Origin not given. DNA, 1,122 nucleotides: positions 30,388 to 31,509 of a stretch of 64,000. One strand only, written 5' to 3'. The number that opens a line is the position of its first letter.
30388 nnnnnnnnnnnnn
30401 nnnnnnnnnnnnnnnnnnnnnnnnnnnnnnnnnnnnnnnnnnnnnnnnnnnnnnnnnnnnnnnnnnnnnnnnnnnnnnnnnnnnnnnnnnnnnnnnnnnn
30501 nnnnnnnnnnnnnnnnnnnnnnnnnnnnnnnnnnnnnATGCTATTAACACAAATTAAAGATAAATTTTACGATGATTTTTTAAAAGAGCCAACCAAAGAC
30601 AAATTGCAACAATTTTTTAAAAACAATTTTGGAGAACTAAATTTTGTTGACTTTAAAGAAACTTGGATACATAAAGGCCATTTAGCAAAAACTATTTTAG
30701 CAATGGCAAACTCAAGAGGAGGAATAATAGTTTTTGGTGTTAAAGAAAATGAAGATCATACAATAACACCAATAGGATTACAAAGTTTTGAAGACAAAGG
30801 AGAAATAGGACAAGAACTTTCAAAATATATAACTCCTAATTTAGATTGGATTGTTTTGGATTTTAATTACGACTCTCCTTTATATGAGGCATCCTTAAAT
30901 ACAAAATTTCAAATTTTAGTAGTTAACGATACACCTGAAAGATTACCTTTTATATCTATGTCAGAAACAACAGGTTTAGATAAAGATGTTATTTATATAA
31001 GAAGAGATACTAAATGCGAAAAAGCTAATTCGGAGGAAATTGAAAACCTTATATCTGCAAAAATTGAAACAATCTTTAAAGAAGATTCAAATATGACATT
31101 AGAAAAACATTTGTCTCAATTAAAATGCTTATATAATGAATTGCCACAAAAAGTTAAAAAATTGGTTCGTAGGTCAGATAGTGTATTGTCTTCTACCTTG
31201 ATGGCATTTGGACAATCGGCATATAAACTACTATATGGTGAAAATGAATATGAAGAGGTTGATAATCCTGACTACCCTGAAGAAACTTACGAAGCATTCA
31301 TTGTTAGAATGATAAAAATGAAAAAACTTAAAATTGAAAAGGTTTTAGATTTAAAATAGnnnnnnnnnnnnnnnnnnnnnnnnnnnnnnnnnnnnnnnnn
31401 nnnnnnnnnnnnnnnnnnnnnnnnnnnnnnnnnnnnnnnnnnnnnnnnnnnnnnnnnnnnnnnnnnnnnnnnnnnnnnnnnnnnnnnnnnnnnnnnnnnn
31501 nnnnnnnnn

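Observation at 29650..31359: Translationally coupled PD-(D/E)xK nuclease (DUF5655-like tail) and stand-alone AlbA_2/Schlafen-like protein: candidate undescribed two-gene defence module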

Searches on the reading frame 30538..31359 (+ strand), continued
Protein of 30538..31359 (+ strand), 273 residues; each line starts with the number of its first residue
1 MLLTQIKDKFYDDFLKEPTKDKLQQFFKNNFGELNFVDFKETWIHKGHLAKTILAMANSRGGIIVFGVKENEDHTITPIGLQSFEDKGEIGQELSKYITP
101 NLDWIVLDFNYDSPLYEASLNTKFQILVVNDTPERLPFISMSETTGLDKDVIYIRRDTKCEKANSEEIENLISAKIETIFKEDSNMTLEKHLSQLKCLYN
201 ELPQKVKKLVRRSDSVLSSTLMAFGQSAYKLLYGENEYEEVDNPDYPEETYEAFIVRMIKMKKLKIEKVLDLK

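Call 61: search_protein_families(library=pfam, proteins=[L019:6679-7824:+, L020:4583-5860:+, L020:5841-6479:+, L021:855-1274:+, L021:1725-2549:+, L022:752-1705:+, L016:7078-7848:+, L007:51-1094:+, L015:3251-5542:+, L017:8872-9903:+], max_evalue=0.0001)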
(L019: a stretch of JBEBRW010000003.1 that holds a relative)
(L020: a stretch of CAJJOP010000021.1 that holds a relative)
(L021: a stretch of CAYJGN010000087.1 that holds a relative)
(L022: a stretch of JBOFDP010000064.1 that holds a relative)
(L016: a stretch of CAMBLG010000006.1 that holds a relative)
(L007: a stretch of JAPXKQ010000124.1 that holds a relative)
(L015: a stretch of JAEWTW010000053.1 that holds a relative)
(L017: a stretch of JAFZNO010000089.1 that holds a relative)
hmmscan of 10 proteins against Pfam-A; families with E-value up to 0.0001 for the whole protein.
L019:6679-7824:+ (381 aa): 0 families

L020:4583-5860:+ (425 aa): 1 family
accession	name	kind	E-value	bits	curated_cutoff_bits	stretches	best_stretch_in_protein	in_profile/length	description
PF13304.12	AAA_21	-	4.9e-19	70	27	1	47-349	3-304/304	AAA domain, putative AbiEii toxin, Type IV TA system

L020:5841-6479:+ (212 aa): 0 families

L021:855-1274:+ (139 aa): 0 families

L021:1725-2549:+ (274 aa): 0 families

L022:752-1705:+ (317 aa): 1 family
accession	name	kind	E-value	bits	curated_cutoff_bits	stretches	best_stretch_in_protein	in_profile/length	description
PF12358.13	DUF3644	-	9.8e-56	188.7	27.6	1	5-188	1-182/183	Domain of unknown function (DUF3644)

L016:7078-7848:+ (256 aa): 1 family
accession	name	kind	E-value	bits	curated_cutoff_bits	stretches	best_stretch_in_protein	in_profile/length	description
PF00149.33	Metallophos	-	1.4e-10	42.4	21.5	1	6-197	1-189/191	Calcineurin-like phosphoesterase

L007:51-1094:+ (347 aa): 1 family
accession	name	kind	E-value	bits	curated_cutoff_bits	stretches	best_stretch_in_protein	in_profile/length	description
PF07508.19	Recombinase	-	2.5e-20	73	21.1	1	38-164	2-102/102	Recombinase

L015:3251-5542:+ (763 aa): 3 families
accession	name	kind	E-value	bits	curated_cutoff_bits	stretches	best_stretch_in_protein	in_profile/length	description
PF03632.21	Glyco_hydro_65m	-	1.5e-109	366.8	27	1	321-679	1-370/371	Glycosyl hydrolase family 65 central catalytic domain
PF03636.21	Glyco_hydro_65N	-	7.6e-47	160.4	26.6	1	13-264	4-230/233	Glycosyl hydrolase family 65, N-terminal domain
PF03633.20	Glyco_hydro_65C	-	1.1e-14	54.3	22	1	690-750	2-62/62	Glycosyl hydrolase family 65, C-terminal domain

L017:8872-9903:+ (343 aa): 0 families

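Call 64: search_protein_families(library=phrogs, proteins=[window:30538-31359:+], max_evalue=0.01)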
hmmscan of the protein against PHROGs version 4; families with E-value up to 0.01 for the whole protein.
window:30538-31359:+ (273 aa): 1 family
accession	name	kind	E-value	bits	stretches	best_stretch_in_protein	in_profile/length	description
phrog_12156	-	DNA, RNA and nucleotide metabolism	2.9e-10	40.4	1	31-181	16-157/485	DNA helicase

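Call 65: search_dna_similar(query=window:30538-31359:+, collection=plasmids, mode=protein, max_rows=12)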
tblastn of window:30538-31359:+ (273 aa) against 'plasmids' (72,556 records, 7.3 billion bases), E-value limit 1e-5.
Records with a match: 5; places in all: 5; records where one place covers at least 80% of the query: 3.
Best place of each record, by identity: <60% 5.
By first word of the organism name: Priestia 2; Bacillus 1; Synechococcus 1; Cytobacillus 1.
By predicted mobility (MOB-suite, as given by PLSDB): non-mobilizable 5.
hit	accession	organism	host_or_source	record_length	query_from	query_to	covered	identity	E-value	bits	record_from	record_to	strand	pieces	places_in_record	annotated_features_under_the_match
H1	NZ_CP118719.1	Priestia aryabhattai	Pure isolate,Tap water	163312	5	267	96%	36.7%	5e-45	169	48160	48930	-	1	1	ATP-binding protein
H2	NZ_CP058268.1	Priestia megaterium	cell culture,potash salt dump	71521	5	258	93%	37.3%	1e-42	162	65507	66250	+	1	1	ATP-binding protein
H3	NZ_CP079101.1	Bacillus velezensis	cell culture,mangrove sediments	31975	3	272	99%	33.0%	1e-35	142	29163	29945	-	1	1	ATP-binding protein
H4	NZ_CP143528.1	Synechococcus elongatus PCC 11801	Pure axenic culture,Powai Lake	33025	1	217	79%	36.4%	1e-38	150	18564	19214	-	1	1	ATP-binding protein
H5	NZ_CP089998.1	Cytobacillus spongiae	sponge,Pure culture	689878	13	201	69%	31.4%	3e-24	108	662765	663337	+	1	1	ATP-binding protein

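Call 67: get_annotated_region(hit=H1, flank=6000)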
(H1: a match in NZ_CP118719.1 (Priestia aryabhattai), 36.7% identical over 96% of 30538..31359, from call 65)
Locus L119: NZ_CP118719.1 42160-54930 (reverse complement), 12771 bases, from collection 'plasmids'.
description: Priestia aryabhattai strain G5MAi6 plasmid pG5MAi6_1, complete sequence
organism: Priestia aryabhattai (NCBI taxid 412384)
taxonomy: Bacteria; Bacillota; Bacilli; Bacillales; Bacillaceae; Priestia; Priestia aryabhattai
host: -; source: Pure isolate,Tap water; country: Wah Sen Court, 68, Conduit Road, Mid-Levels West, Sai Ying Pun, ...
typing (MOB-suite, as given by PLSDB): non-mobilizable; replicon rep_cluster_385
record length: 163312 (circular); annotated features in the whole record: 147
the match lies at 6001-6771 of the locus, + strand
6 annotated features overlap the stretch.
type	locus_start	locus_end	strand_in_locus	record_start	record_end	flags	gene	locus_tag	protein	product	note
CDS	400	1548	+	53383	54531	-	-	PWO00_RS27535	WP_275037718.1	site-specific integrase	GO:0015074 - DNA integration [Evidence IEA]; GO:0006310 - DNA recombination [Evidence IEA]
CDS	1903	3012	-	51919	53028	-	-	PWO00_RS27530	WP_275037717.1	hypothetical protein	-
CDS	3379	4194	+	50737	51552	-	-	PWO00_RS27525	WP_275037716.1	hypothetical protein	-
CDS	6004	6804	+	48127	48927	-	-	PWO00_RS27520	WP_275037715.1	ATP-binding protein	-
CDS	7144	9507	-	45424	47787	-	-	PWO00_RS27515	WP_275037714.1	type I restriction endonuclease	GO:0006304 - DNA modification [Evidence IEA]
CDS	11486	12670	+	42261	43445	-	-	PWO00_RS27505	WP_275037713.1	restriction endonuclease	GO:0009307 - DNA restriction-modification system [Evidence IEA]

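Call 68: get_annotated_region(hit=H3, flank=6000)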
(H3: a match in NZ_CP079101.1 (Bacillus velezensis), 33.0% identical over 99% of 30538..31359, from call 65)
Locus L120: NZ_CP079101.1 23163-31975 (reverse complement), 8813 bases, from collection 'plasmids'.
description: Bacillus velezensis strain LBY-1 plasmid p4, complete sequence
organism: Bacillus velezensis (NCBI taxid 492670)
taxonomy: Bacteria; Bacillota; Bacilli; Bacillales; Bacillaceae; Bacillus; Bacillus velezensis
host: -; source: cell culture,mangrove sediments; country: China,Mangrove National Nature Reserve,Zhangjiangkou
typing (MOB-suite, as given by PLSDB): non-mobilizable
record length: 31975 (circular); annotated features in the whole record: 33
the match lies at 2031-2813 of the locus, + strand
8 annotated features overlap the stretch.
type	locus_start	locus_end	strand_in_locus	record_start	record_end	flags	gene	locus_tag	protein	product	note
CDS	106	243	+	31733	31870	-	-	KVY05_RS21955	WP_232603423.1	hypothetical protein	-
CDS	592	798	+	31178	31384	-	-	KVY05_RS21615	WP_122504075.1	hypothetical protein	-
CDS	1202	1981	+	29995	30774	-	-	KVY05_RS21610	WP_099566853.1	DUF4236 domain-containing protein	-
CDS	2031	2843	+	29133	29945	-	-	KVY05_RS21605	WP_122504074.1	ATP-binding protein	-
CDS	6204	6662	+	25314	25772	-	-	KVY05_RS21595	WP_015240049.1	SMI1/KNR4 family protein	GO:0042546 - cell wall biogenesis [Evidence IEA]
CDS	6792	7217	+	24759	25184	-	-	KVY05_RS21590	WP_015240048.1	hypothetical protein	-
CDS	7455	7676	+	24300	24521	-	-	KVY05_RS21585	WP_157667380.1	aldehyde dehydrogenase family protein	-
CDS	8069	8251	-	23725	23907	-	-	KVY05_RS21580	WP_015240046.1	hypothetical protein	-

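Call 71: find_encoding_contigs(protein=P0009, flank=5000, max_places=3)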
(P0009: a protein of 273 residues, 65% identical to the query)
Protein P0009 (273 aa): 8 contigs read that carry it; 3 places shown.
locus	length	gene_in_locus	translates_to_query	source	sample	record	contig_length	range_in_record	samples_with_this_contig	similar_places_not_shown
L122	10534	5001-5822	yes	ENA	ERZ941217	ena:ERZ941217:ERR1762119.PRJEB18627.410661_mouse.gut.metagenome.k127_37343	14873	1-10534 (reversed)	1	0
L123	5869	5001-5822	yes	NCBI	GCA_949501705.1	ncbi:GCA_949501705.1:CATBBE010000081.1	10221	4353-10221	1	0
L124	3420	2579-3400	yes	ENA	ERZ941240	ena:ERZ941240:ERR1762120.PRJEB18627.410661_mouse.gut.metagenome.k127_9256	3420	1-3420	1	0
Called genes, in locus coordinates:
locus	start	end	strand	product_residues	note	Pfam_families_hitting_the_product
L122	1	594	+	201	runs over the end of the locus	PF01381:HTH_3, PF12844:HTH_19, PF13443:HTH_26 (weak), PF13560:HTH_31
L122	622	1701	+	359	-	PF14657:Arm-DNA-bind_4, PF14659:Phage_int_SAM_3, PF00589:Phage_integrase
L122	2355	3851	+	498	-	PF12161:HsdM_N, PF02384:N6_Mtase, PF01170:UPF0020, PF07669:Eco57I (weak)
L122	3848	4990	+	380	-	PF01420:Methylase_S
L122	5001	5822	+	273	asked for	PF04326:SLFN_AlbA_2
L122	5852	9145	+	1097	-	PF13643:DUF4145 (weak), PF04313:HSDR_N (faint), PF00270:DEAD, PF04851:ResIII, PF18766:SWI2_SNF2, PF00271:Helicase_C (weak), PF08463:EcoEI_R_C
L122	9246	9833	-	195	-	-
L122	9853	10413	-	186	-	PF01076:Mob_Pre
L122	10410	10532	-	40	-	?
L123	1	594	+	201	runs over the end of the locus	PF01381:HTH_3, PF12844:HTH_19, PF13443:HTH_26 (weak), PF13560:HTH_31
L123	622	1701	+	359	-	PF14657:Arm-DNA-bind_4, PF14659:Phage_int_SAM_3, PF00589:Phage_integrase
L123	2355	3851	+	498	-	PF12161:HsdM_N, PF02384:N6_Mtase, PF01170:UPF0020, PF07669:Eco57I (weak)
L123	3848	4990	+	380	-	PF01420:Methylase_S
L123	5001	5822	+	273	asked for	PF04326:SLFN_AlbA_2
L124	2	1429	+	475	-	?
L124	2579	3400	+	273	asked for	PF04326:SLFN_AlbA_2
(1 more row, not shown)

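Call 72: find_encoding_contigs(protein=P0006, flank=5000, max_places=3)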
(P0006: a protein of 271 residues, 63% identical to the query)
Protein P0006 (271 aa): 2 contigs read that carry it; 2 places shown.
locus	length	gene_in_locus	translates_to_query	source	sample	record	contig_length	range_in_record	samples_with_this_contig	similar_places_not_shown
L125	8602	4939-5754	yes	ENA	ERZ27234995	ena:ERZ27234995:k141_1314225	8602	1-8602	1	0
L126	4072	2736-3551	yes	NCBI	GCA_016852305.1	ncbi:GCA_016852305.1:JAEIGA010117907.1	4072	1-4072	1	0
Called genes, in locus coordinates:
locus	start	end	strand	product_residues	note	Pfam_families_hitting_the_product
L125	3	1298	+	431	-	?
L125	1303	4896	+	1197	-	PF20473:MmeI_Mtase (faint), PF07669:Eco57I, PF02384:N6_Mtase (weak)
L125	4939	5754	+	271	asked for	PF04326:SLFN_AlbA_2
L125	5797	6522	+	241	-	-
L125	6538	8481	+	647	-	PF13589:HATPase_c_3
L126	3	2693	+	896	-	?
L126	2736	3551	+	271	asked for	PF04326:SLFN_AlbA_2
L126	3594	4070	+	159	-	?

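Call 73: find_encoding_contigs(protein=P0004, flank=5000, max_places=3)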
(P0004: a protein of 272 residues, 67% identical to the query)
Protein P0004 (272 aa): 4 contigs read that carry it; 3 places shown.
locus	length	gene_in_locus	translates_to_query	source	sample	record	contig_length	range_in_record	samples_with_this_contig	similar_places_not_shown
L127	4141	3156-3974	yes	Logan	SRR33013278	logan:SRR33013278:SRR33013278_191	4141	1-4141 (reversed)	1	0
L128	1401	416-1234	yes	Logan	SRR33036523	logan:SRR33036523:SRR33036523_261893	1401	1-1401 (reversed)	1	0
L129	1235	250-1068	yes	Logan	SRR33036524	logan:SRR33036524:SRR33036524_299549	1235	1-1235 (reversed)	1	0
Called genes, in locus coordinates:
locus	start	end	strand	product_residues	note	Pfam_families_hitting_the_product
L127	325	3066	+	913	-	PF13086:AAA_11 (faint), PF13245:AAA_19, PF13604:AAA_30, PF01443:Viral_helicase1, PF09848:SLFN-g3_helicase (weak), PF01443:Viral_helicase1 (weak), PF13538:UvrD_C_2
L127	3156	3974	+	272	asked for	PF04326:SLFN_AlbA_2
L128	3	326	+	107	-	?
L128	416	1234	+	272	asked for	PF04326:SLFN_AlbA_2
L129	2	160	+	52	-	?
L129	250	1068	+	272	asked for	PF04326:SLFN_AlbA_2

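Call 76: find_encoding_contigs(protein=P0001, flank=10000, max_places=1)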
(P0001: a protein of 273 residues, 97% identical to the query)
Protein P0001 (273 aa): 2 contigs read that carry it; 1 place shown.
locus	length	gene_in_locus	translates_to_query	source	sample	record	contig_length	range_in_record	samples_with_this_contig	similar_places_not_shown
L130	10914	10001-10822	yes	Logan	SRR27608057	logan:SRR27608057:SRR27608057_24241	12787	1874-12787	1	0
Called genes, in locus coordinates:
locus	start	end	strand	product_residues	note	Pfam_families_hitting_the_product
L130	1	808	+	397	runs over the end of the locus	-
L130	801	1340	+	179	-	-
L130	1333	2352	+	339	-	-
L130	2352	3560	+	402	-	-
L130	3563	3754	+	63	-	-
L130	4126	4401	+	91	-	PF01381:HTH_3 (weak), PF12844:HTH_19 (weak)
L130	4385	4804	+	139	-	-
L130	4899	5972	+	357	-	PF14297:Lin1244_N (weak)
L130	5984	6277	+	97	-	-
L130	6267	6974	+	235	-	-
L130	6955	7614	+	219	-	PF14386:DUF4417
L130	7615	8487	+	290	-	-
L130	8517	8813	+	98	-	-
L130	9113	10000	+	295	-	PF18899:DUF5655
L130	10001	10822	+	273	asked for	PF04326:SLFN_AlbA_2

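Call 93: list_cluster_members(proteins=[P0043, P0028, P0074, P0085])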
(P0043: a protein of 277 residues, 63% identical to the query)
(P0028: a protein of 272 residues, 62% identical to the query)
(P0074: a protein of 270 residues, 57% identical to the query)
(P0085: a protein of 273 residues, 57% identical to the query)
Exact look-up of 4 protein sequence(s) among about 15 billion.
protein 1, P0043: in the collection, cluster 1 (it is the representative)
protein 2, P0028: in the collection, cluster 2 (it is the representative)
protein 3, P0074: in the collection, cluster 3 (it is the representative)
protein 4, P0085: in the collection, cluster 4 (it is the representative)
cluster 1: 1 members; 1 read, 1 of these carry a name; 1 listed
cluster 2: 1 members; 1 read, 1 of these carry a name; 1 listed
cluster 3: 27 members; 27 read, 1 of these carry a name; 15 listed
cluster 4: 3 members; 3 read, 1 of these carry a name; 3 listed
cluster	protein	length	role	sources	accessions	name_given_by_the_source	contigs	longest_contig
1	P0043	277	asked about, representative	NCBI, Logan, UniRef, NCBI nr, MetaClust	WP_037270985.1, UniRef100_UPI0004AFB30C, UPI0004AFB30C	helix-turn-helix domain-containing protein [Ruminococcus flavefaciens] | AlbA family DNA-binding domain-containing protein n=1 Tax=Ruminococcus flavefaciens ... | ATP-binding protein [Ruminococcus flavefaciens]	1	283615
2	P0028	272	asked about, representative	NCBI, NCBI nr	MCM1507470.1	MAG: ATP-binding protein [Ruminococcus flavefaciens] | ATP-binding protein [Ruminococcus flavefaciens]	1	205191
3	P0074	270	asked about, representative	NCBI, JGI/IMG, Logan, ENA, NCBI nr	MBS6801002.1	MAG: ATP-binding protein [Clostridiales bacterium] | ATP-binding protein [Clostridiales bacterium]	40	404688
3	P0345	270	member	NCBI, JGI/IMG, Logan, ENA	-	-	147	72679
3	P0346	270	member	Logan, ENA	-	-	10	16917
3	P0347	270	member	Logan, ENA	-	-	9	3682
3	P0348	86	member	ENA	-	-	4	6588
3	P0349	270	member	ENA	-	-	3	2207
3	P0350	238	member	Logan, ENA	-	-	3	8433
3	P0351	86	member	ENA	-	-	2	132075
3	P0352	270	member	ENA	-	-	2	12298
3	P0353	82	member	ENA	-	-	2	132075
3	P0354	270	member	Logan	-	-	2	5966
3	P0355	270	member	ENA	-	-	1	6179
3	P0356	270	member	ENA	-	-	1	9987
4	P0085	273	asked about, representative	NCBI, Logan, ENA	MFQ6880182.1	MAG: helix-turn-helix domain-containing protein [Oscillospiraceae bacterium]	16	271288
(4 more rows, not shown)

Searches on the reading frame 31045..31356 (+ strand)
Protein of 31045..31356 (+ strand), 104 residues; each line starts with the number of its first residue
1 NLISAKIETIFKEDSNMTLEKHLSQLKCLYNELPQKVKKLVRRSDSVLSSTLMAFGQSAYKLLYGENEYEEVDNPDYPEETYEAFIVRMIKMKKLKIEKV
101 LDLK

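Call 70: search_protein_representatives(protein=window:31045-31356:+)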
Query: 104 residues. Proteins with E-value up to 0.001 (for the whole library): 104; up to 1e-10: 19; up to 1e-30: 2. The best 104 are listed.
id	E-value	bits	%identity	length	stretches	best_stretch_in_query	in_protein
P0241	1.1e-40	153.6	28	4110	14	52-97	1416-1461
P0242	1.0e-33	131.3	30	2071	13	53-97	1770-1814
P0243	9.0e-29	115.5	63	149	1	6-104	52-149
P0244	1.0e-28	115.3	59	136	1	2-104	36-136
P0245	5.3e-27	109.8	56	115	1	2-104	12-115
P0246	8.8e-26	105.9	58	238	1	2-104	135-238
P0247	2.6e-23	98.0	58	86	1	19-104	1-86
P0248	2.7e-19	85.2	51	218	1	2-101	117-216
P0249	1.2e-18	83.1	58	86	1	17-104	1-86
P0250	5.9e-18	80.9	44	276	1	2-104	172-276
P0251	3.2e-16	75.3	50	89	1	17-104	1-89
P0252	2.1e-14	69.5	47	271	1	2-104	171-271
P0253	4.8e-14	68.4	43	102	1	15-104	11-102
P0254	9.2e-13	64.3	64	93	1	52-104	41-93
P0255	6.8e-12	61.5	54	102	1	31-104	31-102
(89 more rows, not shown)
